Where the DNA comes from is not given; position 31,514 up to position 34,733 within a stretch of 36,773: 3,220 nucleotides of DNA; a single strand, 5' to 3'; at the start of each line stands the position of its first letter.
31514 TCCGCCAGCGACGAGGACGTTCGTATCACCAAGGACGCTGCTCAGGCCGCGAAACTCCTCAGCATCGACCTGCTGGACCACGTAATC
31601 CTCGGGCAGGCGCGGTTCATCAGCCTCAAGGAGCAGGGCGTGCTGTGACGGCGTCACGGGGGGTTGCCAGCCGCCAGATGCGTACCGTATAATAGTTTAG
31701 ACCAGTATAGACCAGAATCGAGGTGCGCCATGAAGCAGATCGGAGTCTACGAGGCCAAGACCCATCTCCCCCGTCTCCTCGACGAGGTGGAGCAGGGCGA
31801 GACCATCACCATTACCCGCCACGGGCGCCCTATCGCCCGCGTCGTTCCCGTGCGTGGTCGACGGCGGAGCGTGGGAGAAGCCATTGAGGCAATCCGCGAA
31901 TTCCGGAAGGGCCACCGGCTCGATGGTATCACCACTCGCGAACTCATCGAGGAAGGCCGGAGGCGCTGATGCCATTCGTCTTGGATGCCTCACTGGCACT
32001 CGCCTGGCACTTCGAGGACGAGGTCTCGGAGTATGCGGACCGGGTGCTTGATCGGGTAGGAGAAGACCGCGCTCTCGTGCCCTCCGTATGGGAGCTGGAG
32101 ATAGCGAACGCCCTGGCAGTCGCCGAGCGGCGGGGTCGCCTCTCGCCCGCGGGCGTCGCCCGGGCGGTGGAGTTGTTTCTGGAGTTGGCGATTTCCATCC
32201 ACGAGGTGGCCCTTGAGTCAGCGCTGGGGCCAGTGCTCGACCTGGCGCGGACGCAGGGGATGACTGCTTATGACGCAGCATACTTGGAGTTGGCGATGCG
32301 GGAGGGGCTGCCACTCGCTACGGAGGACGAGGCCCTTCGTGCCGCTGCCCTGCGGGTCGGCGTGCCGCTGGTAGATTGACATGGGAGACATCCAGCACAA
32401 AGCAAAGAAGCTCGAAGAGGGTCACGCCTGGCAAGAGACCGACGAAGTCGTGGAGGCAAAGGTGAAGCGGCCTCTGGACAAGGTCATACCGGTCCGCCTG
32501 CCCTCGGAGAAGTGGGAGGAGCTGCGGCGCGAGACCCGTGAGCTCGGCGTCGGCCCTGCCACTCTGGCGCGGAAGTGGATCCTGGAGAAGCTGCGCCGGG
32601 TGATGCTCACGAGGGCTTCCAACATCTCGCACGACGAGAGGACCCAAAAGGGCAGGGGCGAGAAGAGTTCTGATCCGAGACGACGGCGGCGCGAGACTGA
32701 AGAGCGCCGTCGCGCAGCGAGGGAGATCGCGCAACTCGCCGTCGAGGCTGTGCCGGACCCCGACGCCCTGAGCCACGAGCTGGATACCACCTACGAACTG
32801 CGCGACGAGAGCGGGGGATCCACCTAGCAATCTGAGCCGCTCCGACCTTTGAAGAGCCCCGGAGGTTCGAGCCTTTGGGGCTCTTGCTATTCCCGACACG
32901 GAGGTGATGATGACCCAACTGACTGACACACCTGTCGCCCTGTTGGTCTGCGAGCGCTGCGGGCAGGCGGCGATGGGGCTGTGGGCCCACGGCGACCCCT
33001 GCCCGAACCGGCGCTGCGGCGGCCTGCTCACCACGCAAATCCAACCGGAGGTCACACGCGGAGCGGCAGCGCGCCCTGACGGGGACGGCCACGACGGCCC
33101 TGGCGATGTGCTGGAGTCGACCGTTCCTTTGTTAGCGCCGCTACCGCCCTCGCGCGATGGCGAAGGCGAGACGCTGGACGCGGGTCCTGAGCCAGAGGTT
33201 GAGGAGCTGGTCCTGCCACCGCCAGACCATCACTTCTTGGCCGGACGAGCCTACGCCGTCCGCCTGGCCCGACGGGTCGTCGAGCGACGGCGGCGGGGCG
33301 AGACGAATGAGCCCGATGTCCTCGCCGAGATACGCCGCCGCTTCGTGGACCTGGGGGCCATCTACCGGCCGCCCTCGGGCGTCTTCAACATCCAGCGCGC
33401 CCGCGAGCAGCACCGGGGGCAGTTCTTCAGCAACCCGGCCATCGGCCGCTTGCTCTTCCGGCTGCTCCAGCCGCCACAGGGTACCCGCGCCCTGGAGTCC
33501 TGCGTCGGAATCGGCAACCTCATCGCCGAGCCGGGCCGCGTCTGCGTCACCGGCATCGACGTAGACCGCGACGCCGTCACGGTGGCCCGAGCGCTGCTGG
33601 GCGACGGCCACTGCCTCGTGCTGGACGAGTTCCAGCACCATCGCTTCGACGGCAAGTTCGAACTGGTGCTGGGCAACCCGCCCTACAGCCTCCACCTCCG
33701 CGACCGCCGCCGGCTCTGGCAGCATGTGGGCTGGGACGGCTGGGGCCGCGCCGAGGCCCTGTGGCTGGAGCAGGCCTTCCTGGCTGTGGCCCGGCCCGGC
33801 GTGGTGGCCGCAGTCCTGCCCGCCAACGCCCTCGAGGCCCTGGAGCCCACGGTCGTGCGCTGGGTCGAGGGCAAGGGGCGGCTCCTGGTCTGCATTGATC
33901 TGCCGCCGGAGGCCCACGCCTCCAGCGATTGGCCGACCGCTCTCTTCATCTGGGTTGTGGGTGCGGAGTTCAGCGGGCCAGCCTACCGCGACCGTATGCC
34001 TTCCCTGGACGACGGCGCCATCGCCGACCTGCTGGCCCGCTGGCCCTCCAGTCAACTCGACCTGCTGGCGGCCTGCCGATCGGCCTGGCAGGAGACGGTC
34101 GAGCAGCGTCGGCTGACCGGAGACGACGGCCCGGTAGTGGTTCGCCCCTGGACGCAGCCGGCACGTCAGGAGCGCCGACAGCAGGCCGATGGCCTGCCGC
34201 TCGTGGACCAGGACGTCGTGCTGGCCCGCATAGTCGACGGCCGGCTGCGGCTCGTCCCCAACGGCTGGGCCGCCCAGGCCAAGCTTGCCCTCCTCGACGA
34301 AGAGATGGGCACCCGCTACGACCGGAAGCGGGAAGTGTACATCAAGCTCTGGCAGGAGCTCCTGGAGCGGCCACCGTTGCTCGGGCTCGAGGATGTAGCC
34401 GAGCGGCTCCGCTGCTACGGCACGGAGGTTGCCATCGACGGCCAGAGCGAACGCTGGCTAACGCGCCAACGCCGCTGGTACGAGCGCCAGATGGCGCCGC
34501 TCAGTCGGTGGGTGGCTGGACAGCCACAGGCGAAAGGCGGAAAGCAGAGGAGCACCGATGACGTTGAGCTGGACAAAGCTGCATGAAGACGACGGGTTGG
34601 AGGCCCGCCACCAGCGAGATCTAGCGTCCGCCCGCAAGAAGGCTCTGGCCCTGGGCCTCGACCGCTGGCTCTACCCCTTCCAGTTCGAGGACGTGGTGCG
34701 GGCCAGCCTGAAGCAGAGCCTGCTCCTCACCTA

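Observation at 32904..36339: Translationally coupled N6-adenine methyltransferase (zinc ribbon + long unknown tail) and SNF2 helicase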

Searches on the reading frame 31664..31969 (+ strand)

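Call 16: search_protein_families(library=pfam, proteins=[window:31664-31969:+], max_evalue=0.001)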
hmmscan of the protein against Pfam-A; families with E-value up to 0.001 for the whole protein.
window:31664-31969:+ (101 aa): 1 family
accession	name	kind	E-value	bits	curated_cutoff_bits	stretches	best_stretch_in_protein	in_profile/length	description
PF02604.26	PhdYeFM_antitox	-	1.8e-11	44.1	29.8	1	23-64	1-43/74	Antitoxin Phd_YefM, type II toxin-antitoxin system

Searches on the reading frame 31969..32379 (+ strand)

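Call 16: search_protein_families(library=pfam, proteins=[window:31969-32379:+], max_evalue=0.001)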
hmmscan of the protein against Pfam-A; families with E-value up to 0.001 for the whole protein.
window:31969-32379:+ (136 aa): 1 family
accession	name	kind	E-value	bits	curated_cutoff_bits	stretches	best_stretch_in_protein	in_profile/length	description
PF01850.27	PIN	-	2.2e-07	31.9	23.6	1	4-127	2-118/120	PIN domain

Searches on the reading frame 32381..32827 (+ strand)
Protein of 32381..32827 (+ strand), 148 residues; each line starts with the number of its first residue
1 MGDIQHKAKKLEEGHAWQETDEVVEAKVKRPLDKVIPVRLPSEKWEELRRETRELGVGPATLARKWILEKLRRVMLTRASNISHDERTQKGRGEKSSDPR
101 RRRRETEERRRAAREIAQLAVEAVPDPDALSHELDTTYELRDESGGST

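Call 9: search_protein_families(library=phrogs, proteins=[window:32381-32827:+], max_evalue=0.01)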
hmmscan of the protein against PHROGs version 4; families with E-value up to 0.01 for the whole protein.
window:32381-32827:+ (148 aa): 0 families

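Call 16: search_protein_families(library=pfam, proteins=[window:32381-32827:+], max_evalue=0.001)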
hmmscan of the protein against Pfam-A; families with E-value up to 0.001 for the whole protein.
window:32381-32827:+ (148 aa): 0 families

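Call 31: search_protein_families(library=ncbifam, proteins=[window:32381-32827:+], max_evalue=0.01)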
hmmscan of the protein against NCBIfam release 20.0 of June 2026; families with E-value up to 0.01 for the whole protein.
window:32381-32827:+ (148 aa): 1 family
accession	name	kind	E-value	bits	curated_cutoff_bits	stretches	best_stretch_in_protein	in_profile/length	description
NF047399.1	BrnA_antitoxin_add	equivalog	0.004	17.3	60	1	26-71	23-70/70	type II toxin-antitoxin system BrnA family antitoxin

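Call 91: search_protein_families(library=padloc, proteins=[window:32381-32827:+], max_evalue=0.001)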
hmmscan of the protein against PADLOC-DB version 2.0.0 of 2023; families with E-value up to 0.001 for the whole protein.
window:32381-32827:+ (148 aa): 0 families

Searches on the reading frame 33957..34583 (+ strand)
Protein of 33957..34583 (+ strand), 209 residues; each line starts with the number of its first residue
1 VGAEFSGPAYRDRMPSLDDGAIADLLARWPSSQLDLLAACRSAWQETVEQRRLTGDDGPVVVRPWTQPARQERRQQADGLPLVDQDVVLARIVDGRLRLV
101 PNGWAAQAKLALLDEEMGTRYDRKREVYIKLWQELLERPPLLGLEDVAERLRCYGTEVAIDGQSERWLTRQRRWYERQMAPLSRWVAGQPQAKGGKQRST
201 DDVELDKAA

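Call 59: search_solved_structures(query=window:33957-34583:+, max_evalue=10)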
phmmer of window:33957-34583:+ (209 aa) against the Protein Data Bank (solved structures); distinct sequences matched with E-value up to 10: 2.
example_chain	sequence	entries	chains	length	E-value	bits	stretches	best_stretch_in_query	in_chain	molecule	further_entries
3tot_A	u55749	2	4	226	0.12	15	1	126-195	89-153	Glutathione s-transferase protein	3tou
6kgx_XH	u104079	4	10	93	1.3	11.7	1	147-196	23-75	LC | Phycobilisome 7.8 kDa linker polypeptide, allophycocyanin-associated, core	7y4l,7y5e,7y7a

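Call 69: predict_structure(alignment_id=A2)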
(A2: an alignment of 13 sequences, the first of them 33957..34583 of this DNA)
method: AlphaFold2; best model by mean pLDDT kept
length: 209 residues; sequences in the alignment: 13
mean_pLDDT: 72.5   pTM: 0.47
mean pLDDT of the five models: 72.5, 71.5, 70.6, 70.3, 69.5
residues with pLDDT >= 90: 81; 70-90: 42; 50-70: 35; < 50: 51
segments of 3 or more residues with pLDDT < 50: 1-15, 62-68, 75-82, 188-192, 195-202, 204-209
pLDDT, mean of each block of 10 residues (from residue 1): 38 50 69 73 77 65 46 48 73 93 89 94 95 94 94 92 94 90 54 46 45
secondary structure, 60 per line:
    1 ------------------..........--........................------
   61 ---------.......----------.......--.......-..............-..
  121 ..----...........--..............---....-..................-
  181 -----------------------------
elements in order: H19-28 H31-54 H70-76 E87-93 E96-102 H104-117 E119-122 E127-130 H131-137 H140-153 E157-160 H162-179

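Call 72: fold_search(model_id=the predicted structure, library=pdb)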
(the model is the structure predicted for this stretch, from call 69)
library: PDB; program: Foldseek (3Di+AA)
matches with E <= 10: 139; with E <= 0.001: 0
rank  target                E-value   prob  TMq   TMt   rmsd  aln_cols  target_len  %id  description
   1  8p7x_n                7.6e-01  0.12  0.20  0.31  12.7       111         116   13  Mycoplasma pneumoniae 70S ribosome in chloramphenicol-treated cells (released 2024-11-20)
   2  3zs4                  9.9e-01  0.03  0.13  0.11  11.9       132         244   18  CRYSTAL STRUCTURE OF MYCOBACTERIUM TUBERCULOSIS PHOSPHORIBOSYL ISOMERASE WITH BOUND PRFAR (released 2012-07-11)
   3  4o66_A                1.5e+00  0.06  0.10  0.24  10.8        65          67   15  Crystal Structure of SMARCAL1 HARP substrate recognition domain (released 2014-05-14)
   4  3li2_A                1.6e+00  0.04  0.14  0.11   9.9       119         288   12  Closed Conformation of HtsA Complexed with Staphyloferrin A (released 2010-02-09)
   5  5ify_B                1.6e+00  0.04  0.14  0.11  15.1       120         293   15  Crystal structure of Glucose-1-phosphate thymidylyltransferase from Burkholderia vietnamiensis in complex with 2 -Deox (released 2016-03-09)
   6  9q96_M                1.6e+00  0.02  0.10  0.07  22.7       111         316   22  Cryo-EM Structure of Bacterial RNA polymerase-sigma54 transcription open complex with wild type sigma54, from RPi(-10- (released 2025-03-12)
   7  2o2v_B                1.8e+00  0.04  0.10  0.24  13.4        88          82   12  Crystal Structure of the Complex of Human Mitogen Activated Protein Kinase Kinase 5 Phox Domain (MAP2K5-phox) with Hum (released 2006-12-12)
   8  8cvm_n                2.1e+00  0.07  0.20  0.30  14.7       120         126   10  Cutibacterium acnes 50S ribosomal subunit with P-site tRNA and Sarecycline bound in the local refined map (released 2023-03-15)
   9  6qnr_A8               2.2e+00  0.08  0.20  0.33  13.0       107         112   12  70S ribosome elongation complex (EC) with experimentally assigned potassium ions (released 2019-06-19)
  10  9t4r_n                2.4e+00  0.06  0.22  0.33  14.6       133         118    8  Staphylococcus aureus 70S initiation complex with a natural mRNA (released 2026-02-25)
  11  7kgb_0                2.4e+00  0.04  0.08  0.25  13.2        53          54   21  CryoEM structure of A2296-methylated Mycobacterium tuberculosis ribosome bound with SEQ-9 (released 2022-01-19)
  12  8oor_J                2.4e+00  0.02  0.08  0.05  20.0        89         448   17  CryoEM Structure INO80core Hexasome complex Rvb core refinement state2 (released 2023-07-26)
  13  8a22_Bk               2.5e+00  0.06  0.18  0.28   7.7       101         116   13  Structure of the mitochondrial ribosome from Polytomella magna (released 2022-11-16)
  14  1h5s_D                2.7e+00  0.02  0.15  0.12  15.9       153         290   12  Thymidylyltransferase complexed with TMP (released 2001-11-23)
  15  5ify_F                2.9e+00  0.04  0.19  0.15   6.6       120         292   13  Crystal structure of Glucose-1-phosphate thymidylyltransferase from Burkholderia vietnamiensis in complex with 2 -Deox (released 2016-03-09)
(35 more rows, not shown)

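Call 78: fold_search(model_id=the predicted structure, library=viral)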
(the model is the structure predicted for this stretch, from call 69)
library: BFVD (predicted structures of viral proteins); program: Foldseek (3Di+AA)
matches with E <= 10: 253; with E <= 0.001: 0
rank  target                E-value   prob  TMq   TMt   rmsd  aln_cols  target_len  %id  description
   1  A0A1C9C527            1.6e-02  0.63  0.21  0.27  17.6       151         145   15  Uncharacterized protein [Heterosigma akashiwo virus 01]
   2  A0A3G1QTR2            4.6e-02  0.69  0.23  0.34  17.3       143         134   11  Uncharacterized protein [Erwinia phage phiEaP8]
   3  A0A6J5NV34            4.9e-02  0.60  0.19  0.11  13.2        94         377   15  Uncharacterized protein [uncultured Caudovirales phage]
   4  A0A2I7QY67            1.9e-01  0.33  0.19  0.40   7.4        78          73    9  (no name in the UniProt tables at hand)
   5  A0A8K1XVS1            3.6e-01  0.07  0.16  0.04  20.4       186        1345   12  (no name in the UniProt tables at hand)
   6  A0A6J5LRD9            3.9e-01  0.28  0.18  0.46   7.4        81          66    7  Uncharacterized protein [uncultured Caudovirales phage]
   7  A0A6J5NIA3            3.9e-01  0.23  0.17  0.41   6.9        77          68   19  Uncharacterized protein [uncultured Caudovirales phage]
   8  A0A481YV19            4.2e-01  0.10  0.20  0.13  27.0       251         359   11  Uncharacterized protein [Marseillevirus LCMAC103]
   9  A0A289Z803            5.1e-01  0.14  0.21  0.16  13.8       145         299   10  Putative ATP-dependent DNA helicase [Serratia phage vB_SmaM_ 2050HW]
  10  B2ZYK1                5.5e-01  0.16  0.20  0.17  12.7       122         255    9  Uncharacterized protein [Ralstonia phage phiRSL1]
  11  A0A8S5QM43            6.2e-01  0.09  0.14  0.18  25.3       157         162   10  Uncharacterized protein [CrAss-like virus sp. ctYsL76]
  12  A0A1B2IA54            6.7e-01  0.10  0.14  0.21  19.8       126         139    9  Uncharacterized protein [Erwinia phage vB_EamM_Asesino]
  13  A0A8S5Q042            7.1e-01  0.09  0.16  0.05  13.5       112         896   12  Large polyvalent protein associated domain 29 [Siphoviridae sp. ctMOb8]
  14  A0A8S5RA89            7.6e-01  0.06  0.09  0.03  13.7        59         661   19  Uncharacterized protein [Siphoviridae sp. ctvxh7]
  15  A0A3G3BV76            8.2e-01  0.30  0.20  0.17   8.4        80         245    9  HepA-related protein [Bacillus phage vB_BcoS-136]
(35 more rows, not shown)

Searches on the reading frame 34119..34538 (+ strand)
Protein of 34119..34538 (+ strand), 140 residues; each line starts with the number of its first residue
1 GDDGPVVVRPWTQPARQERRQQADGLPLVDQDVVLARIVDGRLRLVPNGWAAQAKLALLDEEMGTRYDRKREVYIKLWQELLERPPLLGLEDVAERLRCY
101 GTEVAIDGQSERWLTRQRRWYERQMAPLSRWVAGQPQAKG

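Call 75: search_protein_families(library=pfam, proteins=[window:34119-34538:+], max_evalue=10)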
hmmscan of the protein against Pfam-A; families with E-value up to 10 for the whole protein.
seq(140 aa): 1 family
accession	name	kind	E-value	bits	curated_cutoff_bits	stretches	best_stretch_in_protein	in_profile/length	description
PF22979.2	HTH_69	-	0.062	13.7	27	1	69-104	6-43/69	Winged helix-turn-helix domain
